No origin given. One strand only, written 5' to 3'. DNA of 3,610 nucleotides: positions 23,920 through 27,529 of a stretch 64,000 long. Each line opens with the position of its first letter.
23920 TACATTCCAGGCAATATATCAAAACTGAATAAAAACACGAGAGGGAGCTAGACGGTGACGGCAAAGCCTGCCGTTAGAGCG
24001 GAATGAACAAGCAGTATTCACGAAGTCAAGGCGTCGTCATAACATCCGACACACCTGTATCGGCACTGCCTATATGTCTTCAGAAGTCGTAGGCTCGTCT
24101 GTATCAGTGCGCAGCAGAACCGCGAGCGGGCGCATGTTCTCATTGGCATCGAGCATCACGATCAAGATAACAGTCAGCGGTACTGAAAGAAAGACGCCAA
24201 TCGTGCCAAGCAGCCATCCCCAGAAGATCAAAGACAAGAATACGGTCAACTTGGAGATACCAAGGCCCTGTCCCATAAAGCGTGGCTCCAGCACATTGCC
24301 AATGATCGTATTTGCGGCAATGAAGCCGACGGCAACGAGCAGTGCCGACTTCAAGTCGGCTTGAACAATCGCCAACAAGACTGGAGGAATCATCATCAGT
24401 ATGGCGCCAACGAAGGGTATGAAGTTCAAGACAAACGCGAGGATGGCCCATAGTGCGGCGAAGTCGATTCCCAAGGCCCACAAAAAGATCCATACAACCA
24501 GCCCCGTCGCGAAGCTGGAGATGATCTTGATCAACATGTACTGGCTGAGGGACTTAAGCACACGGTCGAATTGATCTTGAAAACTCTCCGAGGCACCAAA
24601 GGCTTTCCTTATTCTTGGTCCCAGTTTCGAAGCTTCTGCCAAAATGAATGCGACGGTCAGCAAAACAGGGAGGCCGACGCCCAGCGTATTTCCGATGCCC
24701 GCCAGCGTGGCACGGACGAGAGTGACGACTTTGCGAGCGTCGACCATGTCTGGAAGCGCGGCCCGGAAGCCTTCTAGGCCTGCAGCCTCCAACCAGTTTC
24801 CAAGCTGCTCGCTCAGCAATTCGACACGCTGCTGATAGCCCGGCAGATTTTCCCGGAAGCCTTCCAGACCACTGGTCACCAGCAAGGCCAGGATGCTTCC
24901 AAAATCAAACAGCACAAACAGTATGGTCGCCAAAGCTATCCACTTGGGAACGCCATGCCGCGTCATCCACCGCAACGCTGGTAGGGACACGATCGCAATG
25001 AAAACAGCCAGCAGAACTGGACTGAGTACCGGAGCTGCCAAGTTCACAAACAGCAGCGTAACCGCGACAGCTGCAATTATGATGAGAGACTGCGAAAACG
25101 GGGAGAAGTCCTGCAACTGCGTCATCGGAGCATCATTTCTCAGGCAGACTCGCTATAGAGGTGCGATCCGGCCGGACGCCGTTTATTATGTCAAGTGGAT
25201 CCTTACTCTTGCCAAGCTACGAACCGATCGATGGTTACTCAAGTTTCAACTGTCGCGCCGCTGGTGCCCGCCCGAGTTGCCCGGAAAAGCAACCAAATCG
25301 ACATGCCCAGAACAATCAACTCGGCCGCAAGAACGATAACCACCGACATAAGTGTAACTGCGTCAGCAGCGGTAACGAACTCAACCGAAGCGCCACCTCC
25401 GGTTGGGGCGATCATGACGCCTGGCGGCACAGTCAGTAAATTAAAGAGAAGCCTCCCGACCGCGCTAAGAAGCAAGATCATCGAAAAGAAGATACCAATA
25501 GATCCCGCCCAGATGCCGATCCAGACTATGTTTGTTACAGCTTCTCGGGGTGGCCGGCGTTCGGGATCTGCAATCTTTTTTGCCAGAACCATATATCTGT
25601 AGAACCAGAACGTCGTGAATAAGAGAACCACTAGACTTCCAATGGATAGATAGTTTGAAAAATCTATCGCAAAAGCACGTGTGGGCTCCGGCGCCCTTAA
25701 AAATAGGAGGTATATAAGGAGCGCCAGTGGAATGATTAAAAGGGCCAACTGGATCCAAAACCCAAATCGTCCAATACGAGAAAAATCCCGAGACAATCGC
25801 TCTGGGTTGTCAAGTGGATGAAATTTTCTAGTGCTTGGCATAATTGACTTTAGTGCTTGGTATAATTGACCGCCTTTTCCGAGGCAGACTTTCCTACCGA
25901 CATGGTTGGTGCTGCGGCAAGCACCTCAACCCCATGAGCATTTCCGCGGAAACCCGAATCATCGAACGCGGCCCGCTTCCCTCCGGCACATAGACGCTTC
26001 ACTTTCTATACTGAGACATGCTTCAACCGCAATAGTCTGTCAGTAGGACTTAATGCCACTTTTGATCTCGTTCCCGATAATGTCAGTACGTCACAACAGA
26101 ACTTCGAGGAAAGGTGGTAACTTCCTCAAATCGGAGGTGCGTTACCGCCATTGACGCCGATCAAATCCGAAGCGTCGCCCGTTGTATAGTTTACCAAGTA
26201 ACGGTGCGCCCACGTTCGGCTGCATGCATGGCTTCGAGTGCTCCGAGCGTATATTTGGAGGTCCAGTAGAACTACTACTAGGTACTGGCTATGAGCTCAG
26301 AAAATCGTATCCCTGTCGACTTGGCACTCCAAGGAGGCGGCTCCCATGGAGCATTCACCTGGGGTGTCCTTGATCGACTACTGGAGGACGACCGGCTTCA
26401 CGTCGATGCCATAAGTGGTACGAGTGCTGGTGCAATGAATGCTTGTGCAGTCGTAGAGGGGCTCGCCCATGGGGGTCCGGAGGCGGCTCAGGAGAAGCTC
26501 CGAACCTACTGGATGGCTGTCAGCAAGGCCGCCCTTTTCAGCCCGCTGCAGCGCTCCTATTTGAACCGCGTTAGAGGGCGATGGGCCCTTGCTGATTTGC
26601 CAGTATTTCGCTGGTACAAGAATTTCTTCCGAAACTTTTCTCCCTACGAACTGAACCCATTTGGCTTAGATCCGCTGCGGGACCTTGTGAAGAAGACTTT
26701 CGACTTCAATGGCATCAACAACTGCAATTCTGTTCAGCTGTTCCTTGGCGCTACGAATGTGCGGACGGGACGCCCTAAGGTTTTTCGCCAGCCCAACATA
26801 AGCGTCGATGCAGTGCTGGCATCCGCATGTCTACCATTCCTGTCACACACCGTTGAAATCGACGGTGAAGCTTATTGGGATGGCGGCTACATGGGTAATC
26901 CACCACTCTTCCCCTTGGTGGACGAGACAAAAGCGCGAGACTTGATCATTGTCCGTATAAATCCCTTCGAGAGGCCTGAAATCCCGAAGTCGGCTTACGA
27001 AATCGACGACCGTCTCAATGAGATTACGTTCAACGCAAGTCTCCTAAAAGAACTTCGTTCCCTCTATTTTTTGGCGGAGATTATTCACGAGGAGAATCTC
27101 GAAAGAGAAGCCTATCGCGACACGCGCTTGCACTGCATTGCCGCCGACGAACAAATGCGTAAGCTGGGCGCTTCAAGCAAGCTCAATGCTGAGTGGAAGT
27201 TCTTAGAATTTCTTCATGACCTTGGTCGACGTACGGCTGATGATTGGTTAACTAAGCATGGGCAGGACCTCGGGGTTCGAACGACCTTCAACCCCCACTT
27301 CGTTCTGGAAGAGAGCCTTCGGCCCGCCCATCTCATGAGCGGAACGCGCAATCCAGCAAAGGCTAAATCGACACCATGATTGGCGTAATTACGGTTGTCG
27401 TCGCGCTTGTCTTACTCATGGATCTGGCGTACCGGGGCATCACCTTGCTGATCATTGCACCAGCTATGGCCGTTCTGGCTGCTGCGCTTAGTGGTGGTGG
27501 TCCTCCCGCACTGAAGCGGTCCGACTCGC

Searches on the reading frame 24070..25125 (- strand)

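Call 50: search_protein_families(library=pfam, proteins=[window:24070-25125:-], max_evalue=0.00001)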
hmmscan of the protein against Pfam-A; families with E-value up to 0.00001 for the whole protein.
window:24070-25125:- (351 aa): 1 family
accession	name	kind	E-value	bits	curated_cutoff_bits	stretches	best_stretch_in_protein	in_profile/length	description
PF01594.21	AI-2E_transport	-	2.4e-52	178.6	34.3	1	14-327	2-325/327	AI-2E family transporter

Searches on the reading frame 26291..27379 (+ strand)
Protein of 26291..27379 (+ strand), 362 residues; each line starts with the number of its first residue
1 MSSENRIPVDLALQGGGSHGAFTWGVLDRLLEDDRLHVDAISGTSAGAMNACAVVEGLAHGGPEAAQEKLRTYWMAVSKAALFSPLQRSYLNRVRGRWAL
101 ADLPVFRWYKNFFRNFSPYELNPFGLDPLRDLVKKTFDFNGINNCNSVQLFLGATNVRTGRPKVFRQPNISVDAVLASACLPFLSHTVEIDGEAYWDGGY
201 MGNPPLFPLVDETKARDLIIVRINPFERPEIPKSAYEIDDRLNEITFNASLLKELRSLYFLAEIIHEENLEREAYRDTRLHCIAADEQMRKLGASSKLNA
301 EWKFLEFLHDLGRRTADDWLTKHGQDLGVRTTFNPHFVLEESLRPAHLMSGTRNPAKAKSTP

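Call 50: search_protein_families(library=pfam, proteins=[window:26291-27379:+], max_evalue=0.00001)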
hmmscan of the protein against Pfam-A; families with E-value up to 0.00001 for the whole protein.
window:26291-27379:+ (362 aa): 1 family
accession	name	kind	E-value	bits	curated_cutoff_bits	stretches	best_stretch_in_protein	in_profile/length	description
PF01734.28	Patatin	-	6.8e-28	98.6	27.7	1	11-209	1-190/191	Patatin-like phospholipase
